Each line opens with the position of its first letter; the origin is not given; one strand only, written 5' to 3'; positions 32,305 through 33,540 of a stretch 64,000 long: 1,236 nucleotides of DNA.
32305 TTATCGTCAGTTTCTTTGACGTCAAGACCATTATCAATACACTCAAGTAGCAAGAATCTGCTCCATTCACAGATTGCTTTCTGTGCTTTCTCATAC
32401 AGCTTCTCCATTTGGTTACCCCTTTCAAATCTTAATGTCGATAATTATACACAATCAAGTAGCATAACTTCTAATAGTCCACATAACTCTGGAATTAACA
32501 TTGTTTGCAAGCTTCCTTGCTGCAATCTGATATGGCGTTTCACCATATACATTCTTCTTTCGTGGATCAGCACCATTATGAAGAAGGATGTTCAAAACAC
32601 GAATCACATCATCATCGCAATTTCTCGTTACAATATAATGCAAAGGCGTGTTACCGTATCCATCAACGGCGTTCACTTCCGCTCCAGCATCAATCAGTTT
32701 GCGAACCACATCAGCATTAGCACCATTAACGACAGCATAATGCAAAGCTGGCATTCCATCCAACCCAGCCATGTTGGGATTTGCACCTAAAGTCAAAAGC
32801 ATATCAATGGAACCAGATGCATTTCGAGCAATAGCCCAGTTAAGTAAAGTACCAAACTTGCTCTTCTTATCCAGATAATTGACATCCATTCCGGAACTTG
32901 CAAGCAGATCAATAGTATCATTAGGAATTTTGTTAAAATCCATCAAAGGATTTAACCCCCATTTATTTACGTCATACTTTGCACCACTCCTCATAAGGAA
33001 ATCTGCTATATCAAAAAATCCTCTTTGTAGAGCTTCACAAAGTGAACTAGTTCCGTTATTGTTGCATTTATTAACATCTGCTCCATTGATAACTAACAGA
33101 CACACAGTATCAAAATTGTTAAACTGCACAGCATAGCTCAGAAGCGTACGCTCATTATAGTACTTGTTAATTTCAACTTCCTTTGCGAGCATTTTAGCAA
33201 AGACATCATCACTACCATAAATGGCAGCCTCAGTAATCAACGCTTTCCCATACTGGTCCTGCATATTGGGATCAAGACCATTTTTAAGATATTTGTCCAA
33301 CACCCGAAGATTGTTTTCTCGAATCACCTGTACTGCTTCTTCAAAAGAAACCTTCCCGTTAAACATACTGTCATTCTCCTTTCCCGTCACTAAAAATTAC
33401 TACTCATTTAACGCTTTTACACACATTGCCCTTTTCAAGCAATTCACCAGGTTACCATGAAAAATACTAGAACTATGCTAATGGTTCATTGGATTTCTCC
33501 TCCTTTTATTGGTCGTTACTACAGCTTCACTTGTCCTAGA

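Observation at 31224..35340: Island of three ankyrin-repeat genes inserted between plsC/cmk and rpsA, built from duplicated expression cassettes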

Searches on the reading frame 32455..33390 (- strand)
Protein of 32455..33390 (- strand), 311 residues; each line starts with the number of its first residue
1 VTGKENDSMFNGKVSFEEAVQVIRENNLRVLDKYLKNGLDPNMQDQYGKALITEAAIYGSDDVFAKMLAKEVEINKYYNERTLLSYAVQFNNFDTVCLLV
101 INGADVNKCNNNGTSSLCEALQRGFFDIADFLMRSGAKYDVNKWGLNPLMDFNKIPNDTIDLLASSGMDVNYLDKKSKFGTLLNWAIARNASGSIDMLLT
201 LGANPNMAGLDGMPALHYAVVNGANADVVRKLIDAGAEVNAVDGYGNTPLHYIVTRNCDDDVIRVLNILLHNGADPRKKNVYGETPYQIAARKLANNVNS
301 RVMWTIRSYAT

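Call 5: search_protein_families(library=pfam, proteins=[window:32455-33390:-], max_evalue=0.01)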
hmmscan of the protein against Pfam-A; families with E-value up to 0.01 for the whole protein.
window:32455-33390:- (311 aa): 5 families
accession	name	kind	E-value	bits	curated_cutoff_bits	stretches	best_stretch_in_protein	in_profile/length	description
PF12796.13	Ank_2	-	1e-49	167.4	27.3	6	183-280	1-90/90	Ankyrin repeats (3 copies)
PF13637.12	Ank_4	-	4.1e-29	100.4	22.7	3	84-132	1-49/50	Ankyrin repeats (many copies)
PF00023.36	Ank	-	9.4e-24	82.6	21.1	3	211-243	1-32/33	Ankyrin repeat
PF13606.12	Ank_3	-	8.6e-21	72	22.3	0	211-241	1-30/30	Ankyrin repeat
PF13857.12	Ank_5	-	5e-19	68.6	27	2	232-290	1-56/56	Ankyrin repeats (many copies)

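Call 21: search_protein_families(library=padloc, proteins=[window:32455-33390:-], max_evalue=0.01)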
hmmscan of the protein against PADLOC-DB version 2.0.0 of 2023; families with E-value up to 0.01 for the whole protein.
window:32455-33390:- (311 aa): 2 families
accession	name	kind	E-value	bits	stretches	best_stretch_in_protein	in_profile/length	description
PDLC04783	PDC-M72A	-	2.2e-32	110.8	2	158-297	244-376/392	-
PDLC02908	Ankyrin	-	4.3e-10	36.5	1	162-295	721-847/880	-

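Call 22: search_protein_families(library=phrogs, proteins=[window:32455-33390:-], max_evalue=0.001)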
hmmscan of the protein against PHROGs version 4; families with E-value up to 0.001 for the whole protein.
window:32455-33390:- (311 aa): 3 families
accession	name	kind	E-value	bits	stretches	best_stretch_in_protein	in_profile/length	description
phrog_9262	-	unknown function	2.1e-35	123.4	3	158-255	54-152/253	-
phrog_9049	-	unknown function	1e-29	102.3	2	170-293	3115-3234/4700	-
phrog_16592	-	unknown function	1.1e-18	67.6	1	181-298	148-260/974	-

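Call 28: find_homologous_proteins(query=window:32455-33366:-, max_evalue=1e-20)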
Query window:32455-33366:- (303 aa): 9 proteins with E <= 1e-20 among 1370 candidates.
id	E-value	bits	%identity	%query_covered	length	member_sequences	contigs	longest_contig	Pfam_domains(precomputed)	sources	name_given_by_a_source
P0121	7.3e-199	677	100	100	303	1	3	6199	PF13606.13,PF13857.13,PF12796.14,PF00023.37,PF13637.13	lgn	-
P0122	1.3e-198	676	100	100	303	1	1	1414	PF13606.13,PF13857.13,PF12796.14,PF00023.37,PF13637.13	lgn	-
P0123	3.1e-198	675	99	100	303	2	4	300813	PF13606.13,PF13857.13,PF12796.14,PF00023.37,PF13637.13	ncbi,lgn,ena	-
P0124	3.7e-184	629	93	100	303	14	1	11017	PF13606.13,PF13857.13,PF12796.14,PF00023.37,PF13637.13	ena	-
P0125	2.6e-176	603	100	89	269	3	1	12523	PF13606.13,PF13857.13,PF12796.14,PF00023.37,PF13637.13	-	-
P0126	7.8e-126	437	64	99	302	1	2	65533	PF13606.13,PF13857.13,PF23745.2,PF12796.14,PF00023.37,PF13637.13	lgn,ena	-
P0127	3.0e-91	324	54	98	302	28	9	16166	PF13606.13,PF13857.13,PF12796.14,PF00023.37,PF13637.13,PF24521.3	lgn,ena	-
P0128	3.9e-90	320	53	98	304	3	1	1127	PF13606.13,PF13857.13,PF12796.14,PF00023.37,PF13637.13,PF24521.3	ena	-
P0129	5.6e-22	96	29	80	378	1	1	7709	PF13606.13,PF13857.13,PF23745.2,PF12796.14,PF00023.37,PF13637.13,PF24521.3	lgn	-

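Call 30: find_encoding_contigs(protein=P0127, flank=6000, max_places=6)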
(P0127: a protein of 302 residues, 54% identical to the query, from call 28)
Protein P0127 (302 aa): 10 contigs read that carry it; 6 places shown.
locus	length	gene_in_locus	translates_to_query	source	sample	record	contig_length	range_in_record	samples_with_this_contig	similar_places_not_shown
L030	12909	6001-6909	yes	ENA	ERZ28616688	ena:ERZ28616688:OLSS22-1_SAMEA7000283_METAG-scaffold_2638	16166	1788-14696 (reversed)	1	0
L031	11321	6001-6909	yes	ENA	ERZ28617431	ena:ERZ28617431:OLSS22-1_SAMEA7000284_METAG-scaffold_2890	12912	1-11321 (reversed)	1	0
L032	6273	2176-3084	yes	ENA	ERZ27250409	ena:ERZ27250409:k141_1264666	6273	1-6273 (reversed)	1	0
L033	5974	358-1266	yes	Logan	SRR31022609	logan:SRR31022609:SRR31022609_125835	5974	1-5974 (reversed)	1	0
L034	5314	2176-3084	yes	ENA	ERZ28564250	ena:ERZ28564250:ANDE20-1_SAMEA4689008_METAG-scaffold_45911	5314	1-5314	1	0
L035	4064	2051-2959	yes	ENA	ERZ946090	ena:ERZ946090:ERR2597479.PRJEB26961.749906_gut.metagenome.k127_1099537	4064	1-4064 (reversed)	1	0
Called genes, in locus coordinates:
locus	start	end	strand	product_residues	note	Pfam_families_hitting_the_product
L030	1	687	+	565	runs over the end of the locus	-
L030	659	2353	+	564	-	-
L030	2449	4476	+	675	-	-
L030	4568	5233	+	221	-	PF02224:Cytidylate_kin, PF13189:Cytidylate_kin2 (weak), PF13207:AAA_17 (weak), PF13238:AAA_18 (weak)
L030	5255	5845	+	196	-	PF01553:Acyltransferase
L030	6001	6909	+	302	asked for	PF00023:Ank (faint), PF12796:Ank_2, PF13606:Ank_3 (faint), PF13857:Ank_5 (faint), PF24521:Ank_KRIT1 (faint), PF12796:Ank_2, PF13637:Ank_4 (weak), PF12796:Ank_2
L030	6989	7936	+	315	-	PF00023:Ank (faint), PF12796:Ank_2 (weak), PF13606:Ank_3 (faint), PF13857:Ank_5 (faint), PF12796:Ank_2, PF13637:Ank_4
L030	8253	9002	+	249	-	PF23023:Anti-Pycsar_Apyc1, PF12706:Lactamase_B_2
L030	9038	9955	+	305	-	PF12796:Ank_2, PF13606:Ank_3 (faint), PF13857:Ank_5 (weak), PF00023:Ank (weak), PF13637:Ank_4 (weak), PF12796:Ank_2, PF13637:Ank_4 (weak), PF13857:Ank_5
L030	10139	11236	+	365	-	PF21710:Spt6_S1 (faint), PF00575:S1, PF13509:S1_2 (faint), PF00575:S1 (weak), PF18614:RNase_II_C_S1 (faint), PF00575:S1, PF23459:S1_RRP5 (weak)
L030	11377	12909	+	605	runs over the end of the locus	PF00009:GTP_EFTU, PF01926:MMR_HSR1 (weak), PF22042:EF-G_D2, PF03144:GTP_EFTU_D2, PF00679:EFG_C, PF21018:BipA_C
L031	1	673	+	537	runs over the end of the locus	-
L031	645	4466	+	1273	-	-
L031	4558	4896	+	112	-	-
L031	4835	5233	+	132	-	-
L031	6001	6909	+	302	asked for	PF00023:Ank (faint), PF12796:Ank_2, PF13606:Ank_3 (faint), PF13857:Ank_5 (faint), PF24521:Ank_KRIT1 (faint), PF12796:Ank_2, PF13637:Ank_4 (weak), PF12796:Ank_2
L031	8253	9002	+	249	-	PF23023:Anti-Pycsar_Apyc1, PF12706:Lactamase_B_2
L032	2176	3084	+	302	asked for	PF00023:Ank (faint), PF12796:Ank_2, PF13606:Ank_3 (faint), PF13857:Ank_5 (faint), PF24521:Ank_KRIT1 (faint), PF12796:Ank_2, PF13637:Ank_4 (weak), PF12796:Ank_2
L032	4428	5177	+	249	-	PF23023:Anti-Pycsar_Apyc1, PF12706:Lactamase_B_2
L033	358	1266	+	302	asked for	PF00023:Ank (faint), PF12796:Ank_2, PF13606:Ank_3 (faint), PF13857:Ank_5 (faint), PF24521:Ank_KRIT1 (faint), PF12796:Ank_2, PF13637:Ank_4 (weak), PF12796:Ank_2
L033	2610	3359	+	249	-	PF23023:Anti-Pycsar_Apyc1, PF12706:Lactamase_B_2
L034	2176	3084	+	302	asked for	PF00023:Ank (faint), PF12796:Ank_2, PF13606:Ank_3 (faint), PF13857:Ank_5 (faint), PF24521:Ank_KRIT1 (faint), PF12796:Ank_2, PF13637:Ank_4 (weak), PF12796:Ank_2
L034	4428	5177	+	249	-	PF23023:Anti-Pycsar_Apyc1, PF12706:Lactamase_B_2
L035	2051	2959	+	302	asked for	PF00023:Ank (faint), PF12796:Ank_2, PF13606:Ank_3 (faint), PF13857:Ank_5 (faint), PF24521:Ank_KRIT1 (faint), PF12796:Ank_2, PF13637:Ank_4 (weak), PF12796:Ank_2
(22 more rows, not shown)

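Call 31: find_encoding_contigs(protein=P0124, flank=6000, max_places=4)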
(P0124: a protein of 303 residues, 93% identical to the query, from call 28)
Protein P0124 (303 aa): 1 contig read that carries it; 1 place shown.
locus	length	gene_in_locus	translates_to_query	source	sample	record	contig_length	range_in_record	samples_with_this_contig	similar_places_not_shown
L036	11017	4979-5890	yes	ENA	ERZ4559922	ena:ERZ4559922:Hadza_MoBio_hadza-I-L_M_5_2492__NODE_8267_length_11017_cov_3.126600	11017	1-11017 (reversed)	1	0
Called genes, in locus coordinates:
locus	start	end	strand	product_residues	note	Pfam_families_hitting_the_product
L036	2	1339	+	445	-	?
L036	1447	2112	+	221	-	PF02224:Cytidylate_kin, PF13189:Cytidylate_kin2, PF13207:AAA_17 (weak), PF13238:AAA_18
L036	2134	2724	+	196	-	PF01553:Acyltransferase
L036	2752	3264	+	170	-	-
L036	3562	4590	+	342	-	PF12796:Ank_2, PF13857:Ank_5, PF00023:Ank (weak), PF13606:Ank_3 (faint), PF12796:Ank_2, PF13637:Ank_4 (weak), PF13857:Ank_5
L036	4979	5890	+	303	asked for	PF12796:Ank_2, PF13606:Ank_3 (faint), PF00023:Ank (weak), PF12796:Ank_2, PF13637:Ank_4 (weak), PF12796:Ank_2, PF13857:Ank_5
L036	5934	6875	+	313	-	PF12796:Ank_2, PF23745:ANK_LRRK2 (faint), PF13637:Ank_4 (faint), PF13857:Ank_5, PF00023:Ank (weak), PF13606:Ank_3 (faint), PF12796:Ank_2, PF13857:Ank_5 (weak)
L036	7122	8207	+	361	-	PF21710:Spt6_S1 (faint), PF00575:S1, PF13509:S1_2 (faint), PF00575:S1 (weak), PF18614:RNase_II_C_S1 (faint), PF00575:S1, PF23459:S1_RRP5 (weak)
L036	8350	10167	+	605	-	PF00009:GTP_EFTU, PF01926:MMR_HSR1 (weak), PF22042:EF-G_D2, PF03144:GTP_EFTU_D2, PF00679:EFG_C, PF21018:BipA_C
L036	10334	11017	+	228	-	?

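Call 32: search_protein_families(library=pfam, proteins=[L030:8253-9002:+, L036:2752-3264:+, L030:6989-7936:+], max_evalue=0.01)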
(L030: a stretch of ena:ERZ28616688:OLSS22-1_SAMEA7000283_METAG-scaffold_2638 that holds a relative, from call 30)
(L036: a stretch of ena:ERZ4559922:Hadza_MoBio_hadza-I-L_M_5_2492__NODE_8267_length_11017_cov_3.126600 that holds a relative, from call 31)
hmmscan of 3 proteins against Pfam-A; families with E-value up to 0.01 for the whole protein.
L030:8253-9002:+ (249 aa): 3 families
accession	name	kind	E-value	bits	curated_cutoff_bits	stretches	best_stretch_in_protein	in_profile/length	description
PF12706.13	Lactamase_B_2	-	4.6e-16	59.5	27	1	31-218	3-200/200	Beta-lactamase superfamily domain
PF00753.33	Lactamase_B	-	2.6e-05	24.7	22.7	1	23-69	10-62/196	Metallo-beta-lactamase superfamily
PF13483.12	Lactamase_B_3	-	0.0035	17.8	24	0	22-178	10-131/160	Beta-lactamase superfamily domain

L036:2752-3264:+ (170 aa): 0 families

L030:6989-7936:+ (315 aa): 6 families
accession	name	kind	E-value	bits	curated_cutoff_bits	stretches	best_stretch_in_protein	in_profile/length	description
PF13637.12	Ank_4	-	1.1e-25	89.6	22.7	2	173-214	2-43/50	Ankyrin repeats (many copies)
PF12796.13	Ank_2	-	1.4e-20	74.1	27.3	3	174-273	3-86/90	Ankyrin repeats (3 copies)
PF00023.36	Ank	-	2.1e-18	65.8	21.1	2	201-233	2-33/33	Ankyrin repeat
PF13857.12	Ank_5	-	3e-16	59.8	27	2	23-74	1-53/56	Ankyrin repeats (many copies)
PF13606.12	Ank_3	-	4.7e-14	51.4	22.3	1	201-230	2-30/30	Ankyrin repeat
PF23745.1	ANK_LRRK2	-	0.00015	22.1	27.5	0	168-198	31-61/130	LRRK2 ANK repeat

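Call 40: find_related_loci(query=A4, collection=viral_contigs, flank=5000)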
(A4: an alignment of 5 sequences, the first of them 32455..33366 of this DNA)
Query A4 (303 aa) in viral_contigs; peptide patterns used: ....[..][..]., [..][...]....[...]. (x = any residue, [..] = any of these).
83 stretches matched a pattern, but none encodes a relative of the query by tblastn (E <= 1e-3).

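Call 45: search_solved_structures(query=L030:8253-9002:+, max_evalue=1)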
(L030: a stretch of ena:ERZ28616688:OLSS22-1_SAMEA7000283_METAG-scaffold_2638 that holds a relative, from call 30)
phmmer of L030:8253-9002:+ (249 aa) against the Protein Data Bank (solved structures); distinct sequences matched with E-value up to 1: 28.
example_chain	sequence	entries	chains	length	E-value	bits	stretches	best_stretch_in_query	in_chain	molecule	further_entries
1zkp_A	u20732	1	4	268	1.3e-22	83.9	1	3-244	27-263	hypothetical protein BA1088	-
6kns_A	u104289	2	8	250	1.2e-20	77.5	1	3-236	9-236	Putative metal-dependent hydrolase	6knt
1y44_A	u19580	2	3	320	1e-14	58.1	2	123-243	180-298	Ribonuclease Z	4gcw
2fk6_A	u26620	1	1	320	2.5e-13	53.5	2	123-243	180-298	RIBONUCLEASE Z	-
2cbn_A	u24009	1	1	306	8.5e-11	45.3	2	163-243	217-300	RIBONUCLEASE Z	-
3zwf_A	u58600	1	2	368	1.6e-09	41.1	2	6-110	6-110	ZINC PHOSPHODIESTERASE ELAC PROTEIN 1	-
9ey0_E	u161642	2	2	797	3.4e-08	36.7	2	28-72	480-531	Zinc phosphodiesterase ELAC protein 2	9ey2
8z0p_A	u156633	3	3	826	3.8e-08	36.6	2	28-72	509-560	Zinc phosphodiesterase ELAC protein 2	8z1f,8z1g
8rr1_E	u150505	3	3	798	1.7e-07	34.4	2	147-229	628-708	Zinc phosphodiesterase ELAC protein 2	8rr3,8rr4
5mtz_A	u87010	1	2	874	2.7e-07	33.8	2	151-225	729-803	Ribonuclease Z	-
8gyg_A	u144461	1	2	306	6.5e-07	32.5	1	4-70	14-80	Arysulfatase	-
9ey1_E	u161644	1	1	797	8.6e-07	32.1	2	147-229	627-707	Zinc phosphodiesterase ELAC protein 2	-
8cbl_E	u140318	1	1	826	9.6e-07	32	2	147-229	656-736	Zinc phosphodiesterase ELAC protein 2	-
7bz3_A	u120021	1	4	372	0.0025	20.8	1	6-71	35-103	Metallo-beta-lactamase PNGM-1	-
7byq_A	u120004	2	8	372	0.0025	20.8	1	6-71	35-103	Metallo-beta-lactamase PNGM-1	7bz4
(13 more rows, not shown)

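Call 51: predict_structure(alignment_id=A4)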
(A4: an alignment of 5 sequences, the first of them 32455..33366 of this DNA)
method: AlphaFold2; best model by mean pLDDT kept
length: 303 residues; sequences in the alignment: 5
mean_pLDDT: 85.4   pTM: 0.75
mean pLDDT of the five models: 85.4, 81.5, 79.6, 77.6, 75.9
residues with pLDDT >= 90: 141; 70-90: 132; 50-70: 23; < 50: 7
segments of 3 or more residues with pLDDT < 50: 1-3
pLDDT, mean of each block of 10 residues (from residue 1): 70 93 91 89 93 92 90 93 94 94 89 91 93 75 77 80 59 86 85 86 87 91 94 91 89 90 92 88 79 55 43
secondary structure, 60 per line:
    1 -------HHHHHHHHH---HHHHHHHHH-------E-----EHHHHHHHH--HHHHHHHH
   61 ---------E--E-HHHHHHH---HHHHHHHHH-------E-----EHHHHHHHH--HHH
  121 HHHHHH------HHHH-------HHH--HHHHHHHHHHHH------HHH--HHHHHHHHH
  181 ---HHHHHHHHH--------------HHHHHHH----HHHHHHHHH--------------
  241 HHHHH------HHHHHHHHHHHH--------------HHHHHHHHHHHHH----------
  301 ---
elements in order: H8-16 H20-28 H43-50 H53-60 H75-81 H85-93 H108-115 H118-126 H133-136 H149-160 H172-180 H184-192 H207-213 H218-226 H241-245 H252-263 H278-290
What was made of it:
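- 32455..33366 (-): ank2, a type-A ANK protein of 303 aa from the ATG (an alternative GTG lies at 33390). The AF2 model has pLDDT 85 and pTM 0.75 and is a continuous stack of helix pairs over residues 8-290 (call 51).
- On Ankyrin-repeat proteins (Pfam Ank clan): The AF2 model of ank2 has pLDDT 85 with regular helix pairs over residues 8-290 (call 51).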

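Call 61: search_dna_similar(query=window:32455-33366:-, collection=phages, mode=protein, max_rows=8)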
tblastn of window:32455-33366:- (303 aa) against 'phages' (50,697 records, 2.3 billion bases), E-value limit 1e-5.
Records with a match: 18; places in all: 63; records where one place covers at least 80% of the query: 4.
Best place of each record, by identity: <60% 18.
By first word of the organism name: Wolbachia 9; Mycobacterium 6; Leptospira 3.
By host as written in the record: Allonemobius socius 2; Wolbachia endosymbiont wVitA of Nasonia vitripennis 2; Homo sapiens 2; Wolbachia endosymbiont wVitB of Nasonia vitripennis 1; wVitA Wolbachia of Nasonia vitripennis 1; Leptospira inadai M34/99 serogroup Lyme 1; - 1; Wolbachia sp. wMel_KL 1; and 7 more.
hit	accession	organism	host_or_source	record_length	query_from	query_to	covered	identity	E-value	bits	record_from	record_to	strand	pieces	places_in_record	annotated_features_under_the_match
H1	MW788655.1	Wolbachia phage WO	Allonemobius socius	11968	3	285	93%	29.7%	3e-12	73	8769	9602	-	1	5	hypothetical protein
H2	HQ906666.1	Wolbachia endosymbiont wVitB of Nasonia vitripennis phage ...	Wolbachia endosymbiont wVitB of Nasonia ...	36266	16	285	89%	30.5%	5e-13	75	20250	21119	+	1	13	ankyrin repeat protein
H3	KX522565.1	Wolbachia phage WO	wVitA Wolbachia of Nasonia vitripennis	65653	16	285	89%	30.5%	5e-13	75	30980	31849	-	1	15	ankyrin repeat family protein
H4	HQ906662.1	Wolbachia endosymbiont wVitA of Nasonia vitripennis phage ...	Wolbachia endosymbiont wVitA of Nasonia ...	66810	16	285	89%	30.5%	5e-13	75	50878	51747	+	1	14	ankyrin repeat protein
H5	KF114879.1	Leptospira phage vB_LbrZ_5399-LE1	Homo sapiens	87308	74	285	70%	28.8%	1e-6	56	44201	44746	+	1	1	ankyrin repeat protein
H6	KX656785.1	Leptospira phage Lin_34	Leptospira inadai M34/99 serogroup Lyme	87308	74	285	70%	28.8%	1e-6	56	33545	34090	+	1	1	record has no annotation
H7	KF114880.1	Leptospira phage vB_LinZ_10-LE1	Homo sapiens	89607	74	285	70%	28.8%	1e-6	56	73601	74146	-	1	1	ankyrin repeat protein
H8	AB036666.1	Wolbachia phage WO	-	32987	126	282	52%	32.5%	8e-9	119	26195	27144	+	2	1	gp28: hypothetical protein containig ankyrin-like repeat | gp29: hypothetical protein containing ankyrin-like repeat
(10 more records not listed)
